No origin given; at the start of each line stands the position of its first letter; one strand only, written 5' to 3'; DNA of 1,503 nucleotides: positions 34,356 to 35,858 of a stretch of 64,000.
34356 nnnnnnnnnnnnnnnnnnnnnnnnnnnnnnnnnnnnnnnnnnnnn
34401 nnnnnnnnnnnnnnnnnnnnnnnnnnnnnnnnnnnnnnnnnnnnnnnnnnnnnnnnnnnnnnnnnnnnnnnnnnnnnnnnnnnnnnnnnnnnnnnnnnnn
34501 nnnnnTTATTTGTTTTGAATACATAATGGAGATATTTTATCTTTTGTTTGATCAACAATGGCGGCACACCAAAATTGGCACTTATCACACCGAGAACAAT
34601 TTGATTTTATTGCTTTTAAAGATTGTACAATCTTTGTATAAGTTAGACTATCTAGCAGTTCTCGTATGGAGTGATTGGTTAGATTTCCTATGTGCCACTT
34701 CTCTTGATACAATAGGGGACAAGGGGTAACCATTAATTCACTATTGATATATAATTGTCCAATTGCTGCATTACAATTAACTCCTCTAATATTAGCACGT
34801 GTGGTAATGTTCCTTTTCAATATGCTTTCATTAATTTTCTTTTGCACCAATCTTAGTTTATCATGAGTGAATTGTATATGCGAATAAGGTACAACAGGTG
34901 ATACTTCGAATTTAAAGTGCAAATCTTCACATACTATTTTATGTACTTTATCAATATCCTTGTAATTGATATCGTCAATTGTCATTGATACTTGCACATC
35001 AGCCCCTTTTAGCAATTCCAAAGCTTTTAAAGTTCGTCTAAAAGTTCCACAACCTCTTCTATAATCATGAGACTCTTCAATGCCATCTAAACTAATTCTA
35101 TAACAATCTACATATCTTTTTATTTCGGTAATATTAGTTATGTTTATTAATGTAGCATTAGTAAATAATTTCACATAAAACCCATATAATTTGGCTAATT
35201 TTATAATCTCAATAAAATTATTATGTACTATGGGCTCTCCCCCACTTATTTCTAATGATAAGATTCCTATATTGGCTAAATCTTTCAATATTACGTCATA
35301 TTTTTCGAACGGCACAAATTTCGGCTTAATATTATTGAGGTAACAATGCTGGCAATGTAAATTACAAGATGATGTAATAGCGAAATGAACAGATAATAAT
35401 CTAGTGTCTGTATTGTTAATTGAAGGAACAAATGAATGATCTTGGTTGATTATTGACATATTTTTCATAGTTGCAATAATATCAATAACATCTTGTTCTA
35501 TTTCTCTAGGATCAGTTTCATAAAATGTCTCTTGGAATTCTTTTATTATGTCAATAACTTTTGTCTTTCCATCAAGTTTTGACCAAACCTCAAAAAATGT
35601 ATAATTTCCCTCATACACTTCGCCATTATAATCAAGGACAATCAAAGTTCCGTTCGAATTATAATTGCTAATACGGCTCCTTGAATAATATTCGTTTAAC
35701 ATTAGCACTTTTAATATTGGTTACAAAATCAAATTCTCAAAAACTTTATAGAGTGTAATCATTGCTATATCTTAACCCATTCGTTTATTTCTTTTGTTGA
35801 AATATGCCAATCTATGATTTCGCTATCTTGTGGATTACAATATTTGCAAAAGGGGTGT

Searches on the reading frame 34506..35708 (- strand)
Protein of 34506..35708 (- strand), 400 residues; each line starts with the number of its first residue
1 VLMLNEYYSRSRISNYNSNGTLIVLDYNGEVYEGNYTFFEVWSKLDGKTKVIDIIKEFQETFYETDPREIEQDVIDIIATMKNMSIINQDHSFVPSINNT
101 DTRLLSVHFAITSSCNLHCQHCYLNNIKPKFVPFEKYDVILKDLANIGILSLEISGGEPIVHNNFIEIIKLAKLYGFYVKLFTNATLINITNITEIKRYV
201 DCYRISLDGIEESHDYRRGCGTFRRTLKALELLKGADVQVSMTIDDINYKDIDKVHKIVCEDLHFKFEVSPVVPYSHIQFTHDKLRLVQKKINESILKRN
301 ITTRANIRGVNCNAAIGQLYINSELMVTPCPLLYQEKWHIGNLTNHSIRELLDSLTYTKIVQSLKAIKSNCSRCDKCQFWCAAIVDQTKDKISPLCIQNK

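Call 6: search_protein_families(library=pfam, proteins=[window:34506-35708:-], max_evalue=0.01)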
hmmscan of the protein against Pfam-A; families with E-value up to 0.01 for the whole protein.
window:34506-35708:- (400 aa): 4 families
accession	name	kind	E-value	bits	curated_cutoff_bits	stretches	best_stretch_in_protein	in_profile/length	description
PF04055.27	Radical_SAM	-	4.9e-16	59.8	29.5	1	111-252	3-159/166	Radical SAM superfamily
PF13186.11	SPASM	-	6e-08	33.3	21.5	1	312-377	1-66/67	Iron-sulfur cluster-binding domain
PF05402.18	PqqD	-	3.3e-07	31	23.4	1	24-83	4-63/67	Coenzyme PQQ synthesis protein D (PqqD)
PF13353.11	Fer4_12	-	2.8e-05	24.9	22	1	112-209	12-115/137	4Fe-4S single cluster domain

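Call 7: search_protein_families(library=ncbifam, proteins=[window:34506-35708:-], max_evalue=0.1)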
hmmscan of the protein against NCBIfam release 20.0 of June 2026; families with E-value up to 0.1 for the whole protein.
window:34506-35708:- (400 aa): 71 families (the best 25 are shown)
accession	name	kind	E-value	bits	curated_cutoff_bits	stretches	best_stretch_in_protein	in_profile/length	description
NF045574.1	sacti_mat_StsB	exception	4.2e-29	101.7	625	2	94-247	85-240/466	StsB family radical SAM/SPASM domain sactipeptide maturase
TIGR04054.1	rSAM_NirJ1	equivalog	1.5e-24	86.4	650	1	107-262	38-200/387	putative heme d1 biosynthesis radical SAM protein NirJ1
TIGR04051.1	rSAM_NirJ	equivalog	2.5e-24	85.9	515.45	1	109-271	6-175/354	heme d1 biosynthesis radical SAM protein NirJ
NF012164.0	AlbA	equivalog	1.3e-22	79.9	850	1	30-379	34-404/442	subtilosin maturase AlbA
TIGR04250.1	SCM_rSAM_ScmE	equivalog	2.7e-21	75.9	400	1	106-266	4-172/358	SynChlorMet cassette radical SAM/SPASM protein ScmE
TIGR04545.1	rSAM_ahbD_hemeb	equivalog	3.7e-21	75.9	500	1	108-260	3-163/339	heme b synthase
TIGR04546.1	rSAM_ahbC_deAc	equivalog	4.2e-21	75.2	650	1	107-261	41-202/390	12,18-didecarboxysiroheme deacetylase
NF050035.1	rSAM_WgK_link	exception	5.5e-21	75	650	2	106-255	10-167/367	radical SAM/SPASM peptide maturase WgkB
TIGR04082.1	rSAM_for_selen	equivalog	1.2e-19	70.5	350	1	101-251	195-351/516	thio(seleno)oxazole modification radical SAM maturase SbtM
TIGR03962.1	mycofact_rSAM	equivalog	1.3e-19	70.6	265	1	107-259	14-173/339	mycofactocin radical SAM maturase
TIGR03961.1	rSAM_PTO1314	hypoth_equivalog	2.1e-19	70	306.05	1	102-298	21-212/332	PTO1314 family radical SAM protein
TIGR04303.1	GeoRSP_rSAM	equivalog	6.3e-19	68.7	400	1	105-258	5-163/325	GeoRSP system radical SAM/SPASM protein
TIGR04317.1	W_rSAM_matur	equivalog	8.6e-19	67.8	380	1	107-301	6-210/349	tungsten cofactor oxidoreductase radical SAM maturase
TIGR04053.2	TIGR04053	equivalog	1.8e-18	66.9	395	1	102-267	5-181/366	TIGR04053 family radical SAM/SPASM domain-containing protein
TIGR04347.1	pseudo_SAM_Halo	equivalog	7e-18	65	525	1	88-260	21-200/390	TIGR04347 family pseudo-SAM/SPASM protein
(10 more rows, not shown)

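Call 10: find_homologous_proteins(query=window:34506-35708:-, max_evalue=1e-10)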
Query window:34506-35708:- (400 aa): 21 proteins with E <= 1e-10 among 2037 candidates.
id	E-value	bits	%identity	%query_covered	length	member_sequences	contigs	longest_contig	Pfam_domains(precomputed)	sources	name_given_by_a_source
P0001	1.6e-266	902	99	100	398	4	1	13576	PF13186.12,PF04055.28,PF05402.19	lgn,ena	-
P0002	7.0e-151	521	58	100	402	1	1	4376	PF04055.28,PF13353.12,PF05402.19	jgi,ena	-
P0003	5.0e-147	508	58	100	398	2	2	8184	PF13186.12,PF04055.28,PF13353.12,PF05402.19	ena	-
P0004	2.6e-145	503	57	99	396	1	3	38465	PF04055.28,PF13353.12,PF05402.19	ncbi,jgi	jgi:radical SAM protein with 4Fe4S-binding SPASM domain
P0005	1.0e-142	494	55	100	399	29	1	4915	PF13186.12,PF04055.28,PF05402.19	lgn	-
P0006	1.1e-140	487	54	99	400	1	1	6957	PF13186.12,PF04055.28,PF05402.19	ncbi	-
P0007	2.7e-139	483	55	100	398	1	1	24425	PF13186.12,PF04055.28,PF13353.12,PF05402.19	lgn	-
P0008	1.2e-137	477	54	99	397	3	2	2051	PF13186.12,PF04055.28,PF13353.12,PF05402.19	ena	-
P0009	1.6e-137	477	54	100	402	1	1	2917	PF13186.12,PF04055.28,PF05402.19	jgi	jgi:radical SAM protein with 4Fe4S-binding SPASM domain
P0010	6.0e-137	475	54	100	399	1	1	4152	PF13186.12,PF04055.28,PF05402.19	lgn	-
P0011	3.9e-134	466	53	98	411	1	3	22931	PF13186.12,PF04055.28,PF13353.12,PF05402.19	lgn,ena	-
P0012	3.7e-127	443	52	99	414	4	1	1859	PF13186.12,PF04055.28,PF13353.12,PF05402.19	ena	-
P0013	1.3e-109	385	46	98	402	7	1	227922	PF13186.12,PF04055.28,PF05402.19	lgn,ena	-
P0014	3.2e-107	377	46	98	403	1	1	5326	PF13186.12,PF04055.28,PF05402.19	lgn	-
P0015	3.1e-14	71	34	36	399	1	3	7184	PF04055.28,PF13353.12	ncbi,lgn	-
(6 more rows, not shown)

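Call 11: find_encoding_contigs(protein=P0004, flank=7000, max_places=2)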
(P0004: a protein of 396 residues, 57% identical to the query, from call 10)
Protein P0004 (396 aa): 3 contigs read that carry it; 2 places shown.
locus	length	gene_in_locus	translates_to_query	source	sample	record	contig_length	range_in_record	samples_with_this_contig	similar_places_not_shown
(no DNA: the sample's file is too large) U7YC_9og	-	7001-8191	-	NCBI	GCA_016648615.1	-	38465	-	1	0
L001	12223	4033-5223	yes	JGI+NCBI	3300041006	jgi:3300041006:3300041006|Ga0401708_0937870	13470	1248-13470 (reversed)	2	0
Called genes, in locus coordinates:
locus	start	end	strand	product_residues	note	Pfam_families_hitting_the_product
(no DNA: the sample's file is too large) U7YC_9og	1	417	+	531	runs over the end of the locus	PF13620:CarboxypepD_reg, PF22904:NOMO1-like_2nd (weak), PF17210:SdrD_B (weak), PF07603:Lcl_C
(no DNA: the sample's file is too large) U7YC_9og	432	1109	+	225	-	PF00481:PP2C (faint), PF13672:PP2C_2, PF07228:SpoIIE (weak)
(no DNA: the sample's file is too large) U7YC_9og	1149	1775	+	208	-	-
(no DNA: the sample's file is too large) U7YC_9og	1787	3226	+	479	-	PF20442:BrxL_N, PF13337:BrxL_ATPase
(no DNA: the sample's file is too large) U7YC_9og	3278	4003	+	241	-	-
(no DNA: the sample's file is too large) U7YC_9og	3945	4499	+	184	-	PF01885:PTS_2-RNA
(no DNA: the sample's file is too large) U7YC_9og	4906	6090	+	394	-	PF00919:UPF0004, PF04055:Radical_SAM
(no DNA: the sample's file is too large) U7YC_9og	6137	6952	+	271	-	PF04055:Radical_SAM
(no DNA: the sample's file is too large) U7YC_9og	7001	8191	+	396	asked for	PF05402:PqqD, PF04055:Radical_SAM, PF13353:Fer4_12 (weak)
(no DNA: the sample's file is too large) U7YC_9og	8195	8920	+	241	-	PF01048:PNP_UDP_1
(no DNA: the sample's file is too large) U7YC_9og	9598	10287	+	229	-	-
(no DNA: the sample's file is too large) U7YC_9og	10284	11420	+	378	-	-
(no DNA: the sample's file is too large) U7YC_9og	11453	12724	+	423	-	PF00953:Glycos_transf_4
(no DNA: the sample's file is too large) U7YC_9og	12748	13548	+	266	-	PF03747:ADP_ribosyl_GH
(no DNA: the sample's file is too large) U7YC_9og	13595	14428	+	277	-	-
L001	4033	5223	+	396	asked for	PF05402:PqqD, PF04055:Radical_SAM, PF13353:Fer4_12 (weak)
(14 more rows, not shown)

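Call 12: find_encoding_contigs(protein=P0013, flank=7000, max_places=2)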
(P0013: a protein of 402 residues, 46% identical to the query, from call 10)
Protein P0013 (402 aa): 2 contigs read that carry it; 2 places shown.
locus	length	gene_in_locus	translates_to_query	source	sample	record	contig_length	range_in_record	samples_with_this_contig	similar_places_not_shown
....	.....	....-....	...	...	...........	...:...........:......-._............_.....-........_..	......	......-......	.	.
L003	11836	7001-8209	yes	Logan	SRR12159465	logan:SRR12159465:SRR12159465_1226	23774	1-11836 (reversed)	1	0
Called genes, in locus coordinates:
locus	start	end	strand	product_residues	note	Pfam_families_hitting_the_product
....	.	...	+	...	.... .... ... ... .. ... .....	-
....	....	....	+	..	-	-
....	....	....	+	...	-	-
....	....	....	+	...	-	-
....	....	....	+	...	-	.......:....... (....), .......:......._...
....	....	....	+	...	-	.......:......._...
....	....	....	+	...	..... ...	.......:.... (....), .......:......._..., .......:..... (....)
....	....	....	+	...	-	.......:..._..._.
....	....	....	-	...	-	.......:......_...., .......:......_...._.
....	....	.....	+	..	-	-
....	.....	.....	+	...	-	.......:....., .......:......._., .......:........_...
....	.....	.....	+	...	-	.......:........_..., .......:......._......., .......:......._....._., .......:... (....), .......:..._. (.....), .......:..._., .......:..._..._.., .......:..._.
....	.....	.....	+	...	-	-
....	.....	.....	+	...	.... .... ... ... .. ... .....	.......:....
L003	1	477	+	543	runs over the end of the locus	-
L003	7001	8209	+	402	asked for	PF05402:PqqD (weak), PF04055:Radical_SAM, PF13186:SPASM (weak)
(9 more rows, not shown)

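Call 13: find_encoding_contigs(protein=P0007, flank=7000, max_places=2)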
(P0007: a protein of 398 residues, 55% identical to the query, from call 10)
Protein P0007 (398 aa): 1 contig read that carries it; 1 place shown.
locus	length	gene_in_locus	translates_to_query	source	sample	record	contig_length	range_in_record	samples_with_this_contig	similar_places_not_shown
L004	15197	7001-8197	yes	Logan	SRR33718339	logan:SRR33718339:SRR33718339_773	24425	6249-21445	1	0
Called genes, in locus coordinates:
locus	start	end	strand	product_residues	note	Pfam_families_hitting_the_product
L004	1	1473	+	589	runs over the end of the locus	PF00004:AAA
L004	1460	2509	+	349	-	PF01041:DegT_DnrJ_EryC1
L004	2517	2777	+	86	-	-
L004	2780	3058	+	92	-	PF14470:bPH_3 (weak), PF03703:bPH_2 (weak)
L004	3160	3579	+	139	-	-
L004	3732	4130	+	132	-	-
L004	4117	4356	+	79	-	-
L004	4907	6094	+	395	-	PF00919:UPF0004, PF04055:Radical_SAM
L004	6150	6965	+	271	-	PF04055:Radical_SAM, PF13353:Fer4_12 (weak)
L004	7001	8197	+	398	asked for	PF05402:PqqD, PF04055:Radical_SAM, PF13353:Fer4_12 (weak), PF13186:SPASM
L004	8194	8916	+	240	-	PF01048:PNP_UDP_1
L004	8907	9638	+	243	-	-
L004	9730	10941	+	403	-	PF03807:F420_oxidored (faint), PF02317:Octopine_DH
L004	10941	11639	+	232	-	PF00149:Metallophos (weak)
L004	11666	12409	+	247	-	PF00149:Metallophos (weak)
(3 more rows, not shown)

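Call 14: find_encoding_contigs(protein=P0011, flank=7000, max_places=2)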
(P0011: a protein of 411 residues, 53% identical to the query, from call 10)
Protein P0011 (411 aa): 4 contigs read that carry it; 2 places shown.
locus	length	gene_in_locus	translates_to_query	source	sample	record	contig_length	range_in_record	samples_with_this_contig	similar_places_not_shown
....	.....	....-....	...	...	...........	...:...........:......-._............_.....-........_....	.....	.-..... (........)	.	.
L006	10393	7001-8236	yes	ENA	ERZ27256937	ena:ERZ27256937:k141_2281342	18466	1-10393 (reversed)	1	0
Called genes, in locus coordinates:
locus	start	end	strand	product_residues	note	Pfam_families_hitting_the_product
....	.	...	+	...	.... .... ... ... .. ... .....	-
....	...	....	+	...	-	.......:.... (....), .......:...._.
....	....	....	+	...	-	-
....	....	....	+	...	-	-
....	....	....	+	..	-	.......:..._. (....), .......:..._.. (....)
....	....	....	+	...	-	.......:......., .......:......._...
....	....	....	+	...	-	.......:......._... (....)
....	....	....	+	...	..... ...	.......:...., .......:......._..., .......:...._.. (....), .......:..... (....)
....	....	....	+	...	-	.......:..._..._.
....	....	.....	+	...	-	-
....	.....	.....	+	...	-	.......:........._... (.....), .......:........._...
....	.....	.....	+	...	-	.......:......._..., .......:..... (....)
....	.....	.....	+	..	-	-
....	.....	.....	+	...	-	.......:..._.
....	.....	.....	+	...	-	?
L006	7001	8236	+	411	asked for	PF05402:PqqD, PF04055:Radical_SAM, PF13353:Fer4_12 (weak), PF13186:SPASM (weak)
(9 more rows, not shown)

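Call 15: find_encoding_contigs(protein=P0001, flank=7000, max_places=2)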
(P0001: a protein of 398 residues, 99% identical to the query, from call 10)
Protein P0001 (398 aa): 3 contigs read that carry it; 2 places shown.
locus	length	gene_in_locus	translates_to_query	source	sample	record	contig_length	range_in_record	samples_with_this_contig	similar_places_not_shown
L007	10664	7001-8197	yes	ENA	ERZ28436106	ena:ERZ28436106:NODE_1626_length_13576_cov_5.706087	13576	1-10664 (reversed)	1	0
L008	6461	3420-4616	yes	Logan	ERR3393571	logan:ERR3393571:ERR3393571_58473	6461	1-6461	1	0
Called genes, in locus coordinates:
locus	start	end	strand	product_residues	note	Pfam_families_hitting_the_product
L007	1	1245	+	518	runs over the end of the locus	PF05496:RuvB_N (weak), PF00004:AAA, PF07728:AAA_5 (faint), PF13173:AAA_14 (weak), PF13401:AAA_22 (faint)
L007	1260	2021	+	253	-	-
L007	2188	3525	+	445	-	PF13173:AAA_14, PF13635:DUF4143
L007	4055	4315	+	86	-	-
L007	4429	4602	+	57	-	-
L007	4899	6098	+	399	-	PF00919:UPF0004, PF04055:Radical_SAM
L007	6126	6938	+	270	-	PF04055:Radical_SAM, PF13353:Fer4_12 (weak)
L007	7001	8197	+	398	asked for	PF05402:PqqD (weak), PF04055:Radical_SAM, PF13186:SPASM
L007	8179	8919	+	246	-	PF01048:PNP_UDP_1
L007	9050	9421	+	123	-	-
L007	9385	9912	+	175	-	-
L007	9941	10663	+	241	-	?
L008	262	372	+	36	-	-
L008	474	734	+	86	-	-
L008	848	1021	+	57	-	-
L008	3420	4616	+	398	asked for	PF05402:PqqD (weak), PF04055:Radical_SAM, PF13186:SPASM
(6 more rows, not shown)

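Call 16: find_encoding_contigs(protein=P0003, flank=7000, max_places=2)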
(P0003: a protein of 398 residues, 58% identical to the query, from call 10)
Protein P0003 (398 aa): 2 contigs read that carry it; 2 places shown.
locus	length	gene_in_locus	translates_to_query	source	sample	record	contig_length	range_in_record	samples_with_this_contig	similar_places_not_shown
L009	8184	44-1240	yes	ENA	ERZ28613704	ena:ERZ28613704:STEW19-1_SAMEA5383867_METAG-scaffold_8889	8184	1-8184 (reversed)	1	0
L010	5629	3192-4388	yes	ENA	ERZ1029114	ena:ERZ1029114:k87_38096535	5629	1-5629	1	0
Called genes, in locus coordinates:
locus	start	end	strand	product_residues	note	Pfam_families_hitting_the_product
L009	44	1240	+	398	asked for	PF05402:PqqD, PF04055:Radical_SAM, PF13353:Fer4_12 (weak), PF13186:SPASM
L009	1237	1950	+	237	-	PF01048:PNP_UDP_1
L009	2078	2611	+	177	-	PF01885:PTS_2-RNA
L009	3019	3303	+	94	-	-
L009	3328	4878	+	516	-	-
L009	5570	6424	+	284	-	PF08401:ArdcN, PF18818:MPTase-PolyVal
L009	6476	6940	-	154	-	-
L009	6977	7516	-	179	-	PF09605:Trep_Strep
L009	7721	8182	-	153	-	?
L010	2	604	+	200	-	?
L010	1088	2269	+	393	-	PF00919:UPF0004, PF04055:Radical_SAM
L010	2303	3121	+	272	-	PF04055:Radical_SAM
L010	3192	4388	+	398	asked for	PF05402:PqqD, PF04055:Radical_SAM, PF13353:Fer4_12 (weak), PF13186:SPASM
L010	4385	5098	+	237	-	PF01048:PNP_UDP_1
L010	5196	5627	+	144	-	?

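Call 17: find_encoding_contigs(protein=P0006, flank=7000, max_places=2)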
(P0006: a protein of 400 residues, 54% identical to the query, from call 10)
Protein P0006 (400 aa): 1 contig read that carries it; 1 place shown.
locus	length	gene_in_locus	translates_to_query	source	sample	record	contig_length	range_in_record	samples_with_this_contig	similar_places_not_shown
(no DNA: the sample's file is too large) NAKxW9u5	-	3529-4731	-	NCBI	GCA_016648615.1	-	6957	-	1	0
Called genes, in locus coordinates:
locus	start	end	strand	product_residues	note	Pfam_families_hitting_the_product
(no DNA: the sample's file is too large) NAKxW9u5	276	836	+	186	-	-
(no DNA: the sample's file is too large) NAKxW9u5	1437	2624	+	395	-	PF00919:UPF0004, PF04055:Radical_SAM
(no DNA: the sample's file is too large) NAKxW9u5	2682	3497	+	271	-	PF04055:Radical_SAM, PF13353:Fer4_12 (weak)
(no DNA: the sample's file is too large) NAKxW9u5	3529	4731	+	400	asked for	PF05402:PqqD (weak), PF04055:Radical_SAM, PF13186:SPASM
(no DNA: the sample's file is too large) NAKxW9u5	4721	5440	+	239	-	PF01048:PNP_UDP_1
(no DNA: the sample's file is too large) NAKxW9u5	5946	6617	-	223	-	-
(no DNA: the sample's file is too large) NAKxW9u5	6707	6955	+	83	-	?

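Call 18: find_encoding_contigs(protein=P0014, flank=7000, max_places=2)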
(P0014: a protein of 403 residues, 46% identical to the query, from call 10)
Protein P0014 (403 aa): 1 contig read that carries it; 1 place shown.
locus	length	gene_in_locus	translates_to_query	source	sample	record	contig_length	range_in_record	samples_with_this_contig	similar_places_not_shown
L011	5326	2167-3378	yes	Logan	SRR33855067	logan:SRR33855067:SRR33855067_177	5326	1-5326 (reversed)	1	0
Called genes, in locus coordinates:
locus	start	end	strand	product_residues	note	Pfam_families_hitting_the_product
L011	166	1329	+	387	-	PF00919:UPF0004 (weak), PF04055:Radical_SAM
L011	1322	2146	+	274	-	PF04055:Radical_SAM, PF13353:Fer4_12 (faint)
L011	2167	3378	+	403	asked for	PF05402:PqqD, PF04055:Radical_SAM, PF13186:SPASM (weak)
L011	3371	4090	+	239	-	PF01048:PNP_UDP_1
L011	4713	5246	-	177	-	PF00657:Lipase_GDSL (weak), PF13472:Lipase_GDSL_2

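Call 19: find_encoding_contigs(protein=P0005, flank=7000, max_places=2)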
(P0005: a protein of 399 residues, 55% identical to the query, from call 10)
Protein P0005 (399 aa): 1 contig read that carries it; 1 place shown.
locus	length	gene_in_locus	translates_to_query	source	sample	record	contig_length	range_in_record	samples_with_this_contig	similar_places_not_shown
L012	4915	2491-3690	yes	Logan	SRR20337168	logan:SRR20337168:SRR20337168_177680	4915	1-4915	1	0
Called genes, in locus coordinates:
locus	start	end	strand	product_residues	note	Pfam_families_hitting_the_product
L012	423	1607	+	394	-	PF00919:UPF0004, PF04055:Radical_SAM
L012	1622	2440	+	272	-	PF04055:Radical_SAM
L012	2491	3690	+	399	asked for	PF05402:PqqD (weak), PF04055:Radical_SAM, PF13186:SPASM (weak)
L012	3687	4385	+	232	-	PF01048:PNP_UDP_1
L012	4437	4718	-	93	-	PF14470:bPH_3, PF03703:bPH_2 (weak)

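Call 20: find_encoding_contigs(protein=P0002, flank=7000, max_places=2)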
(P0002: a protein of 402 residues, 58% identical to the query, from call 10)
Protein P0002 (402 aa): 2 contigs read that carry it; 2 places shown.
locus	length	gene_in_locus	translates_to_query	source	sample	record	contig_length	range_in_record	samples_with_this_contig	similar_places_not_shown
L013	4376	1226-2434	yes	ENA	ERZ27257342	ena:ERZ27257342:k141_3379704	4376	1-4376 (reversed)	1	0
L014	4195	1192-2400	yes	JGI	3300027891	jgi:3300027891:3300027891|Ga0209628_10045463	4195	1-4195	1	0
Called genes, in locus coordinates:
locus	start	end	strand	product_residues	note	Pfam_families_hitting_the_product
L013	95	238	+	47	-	-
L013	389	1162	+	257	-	PF04055:Radical_SAM, PF13353:Fer4_12 (weak)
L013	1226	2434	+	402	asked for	PF05402:PqqD, PF04055:Radical_SAM, PF13353:Fer4_12 (weak)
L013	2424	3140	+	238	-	PF01048:PNP_UDP_1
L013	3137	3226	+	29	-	-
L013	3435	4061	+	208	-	PF14730:DUF4468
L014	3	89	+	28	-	?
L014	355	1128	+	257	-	PF04055:Radical_SAM, PF13353:Fer4_12 (weak)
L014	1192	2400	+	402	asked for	PF05402:PqqD, PF04055:Radical_SAM, PF13353:Fer4_12 (weak)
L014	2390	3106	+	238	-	PF01048:PNP_UDP_1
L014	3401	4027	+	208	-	PF14730:DUF4468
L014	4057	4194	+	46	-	?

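Call 24: search_protein_families(library=padloc, proteins=[window:34506-35708:-], max_evalue=0.001)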
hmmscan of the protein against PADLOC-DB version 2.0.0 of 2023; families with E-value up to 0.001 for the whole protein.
window:34506-35708:- (400 aa): 3 families
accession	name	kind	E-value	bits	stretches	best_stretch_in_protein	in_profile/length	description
PDLC02903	pVip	-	2.7e-22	77.5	1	107-234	2-127/257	Viperins not associated with kinases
PDLC02904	pVip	-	2.3e-21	74.5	1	105-349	3-240/262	Viperins associated with kinases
PDLC02905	pVip-kinase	-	9.8e-10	36.2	1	99-219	176-303/474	Viperin-kinase fusion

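Call 25: find_related_loci(query=A1, collection=genome_contigs, flank=6000)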
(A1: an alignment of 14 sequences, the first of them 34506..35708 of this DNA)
Query A1 (400 aa) in genome_contigs; peptide patterns used: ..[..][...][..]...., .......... (x = any residue, [..] = any of these).
600 stretches matched a pattern (row limit reached: there are more); 558 encode a relative of the query (tblastn E <= 1e-3); the best 80 are kept; 80 distinct loci.
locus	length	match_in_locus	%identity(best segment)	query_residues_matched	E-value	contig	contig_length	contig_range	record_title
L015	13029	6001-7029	26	30-394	2e-26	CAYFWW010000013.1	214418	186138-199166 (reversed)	MAG TPA_asm: uncultured Actinomycetota bacterium isolate ERP108616_co1_424 genome assembly, contig: k119_545059, whole g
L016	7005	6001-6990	26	28-381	4e-26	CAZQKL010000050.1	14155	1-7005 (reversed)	MAG TPA_asm: uncultured bacterium isolate SRP163575_co3_283 genome assembly, contig: NODE_4634_length_14155_cov_5.729929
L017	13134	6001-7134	26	35-383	3e-25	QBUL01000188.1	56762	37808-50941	ANME-1 cluster archaeon GoMg1 GOMG1_2, whole genome shotgun sequence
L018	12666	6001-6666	29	30-258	5e-25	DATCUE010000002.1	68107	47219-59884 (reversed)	MAG TPA_asm: Candidatus Methanoperedens sp. isolate SMAG_U7350 k141_44286, whole genome shotgun sequence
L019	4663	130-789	29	30-261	2e-25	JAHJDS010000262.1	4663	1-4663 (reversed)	MAG: Proteobacteria bacterium isolate Modern_marine.mb.69 Modern_marine.mb.69_k141_1231720, whole genome shotgun sequenc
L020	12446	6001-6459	36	107-259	6e-25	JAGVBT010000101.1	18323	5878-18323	MAG: Deltaproteobacteria bacterium isolate DeMMO6_17 c_000000095089, whole genome shotgun sequence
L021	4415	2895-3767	28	104-383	1e-24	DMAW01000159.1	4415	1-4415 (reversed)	MAG TPA_asm: Eubacteriaceae bacterium isolate UBA12179 contig_7307, whole genome shotgun sequence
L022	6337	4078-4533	38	104-255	5e-24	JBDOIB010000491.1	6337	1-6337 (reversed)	MAG: Thermodesulfobacteriota bacterium isolate TC202112_Ori_Bins020 k147_388346, whole genome shotgun sequence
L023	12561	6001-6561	35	71-261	2e-23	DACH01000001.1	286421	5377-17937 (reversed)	MAG TPA_asm: Archaeoglobus sp. UBA234 UBA234_contig_22, whole genome shotgun sequence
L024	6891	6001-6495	36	96-259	3e-23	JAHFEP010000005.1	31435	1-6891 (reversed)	MAG: Nitrospirae bacterium isolate nzgw271 NODE_876_length_31436_cov_4.615743, whole genome shotgun sequence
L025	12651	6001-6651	31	30-259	3e-23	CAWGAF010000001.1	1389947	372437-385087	MAG: uncultured Chloroflexia bacterium isolate MFD04408.bin.2.19 genome assembly, contig: contig_17373, whole genome sho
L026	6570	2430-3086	32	30-261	5e-23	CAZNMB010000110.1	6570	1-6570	MAG TPA_asm: uncultured Dehalococcoidia bacterium isolate binchicken_co150_534 genome assembly, contig: NODE_32652_lengt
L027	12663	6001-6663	31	74-277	1e-22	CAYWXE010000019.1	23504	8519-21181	MAG TPA_asm: uncultured archaeon isolate SRP141552_co1_136 genome assembly, contig: NODE_810_length_23504_cov_27.134974,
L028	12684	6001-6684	29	23-258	1e-22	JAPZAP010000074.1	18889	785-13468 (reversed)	MAG: Candidatus Methanoperedens sp. isolate SR-VP_0-2cm_41_45 SR-VP_0-2_scaffold_141_4328132, whole genome shotgun seque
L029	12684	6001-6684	28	23-258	9e-23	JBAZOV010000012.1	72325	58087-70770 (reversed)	MAG: Candidatus Methanoperedens sp. isolate SO_2017_SWC_14 scaffold_385_c1_LP-4_2017, whole genome shotgun sequence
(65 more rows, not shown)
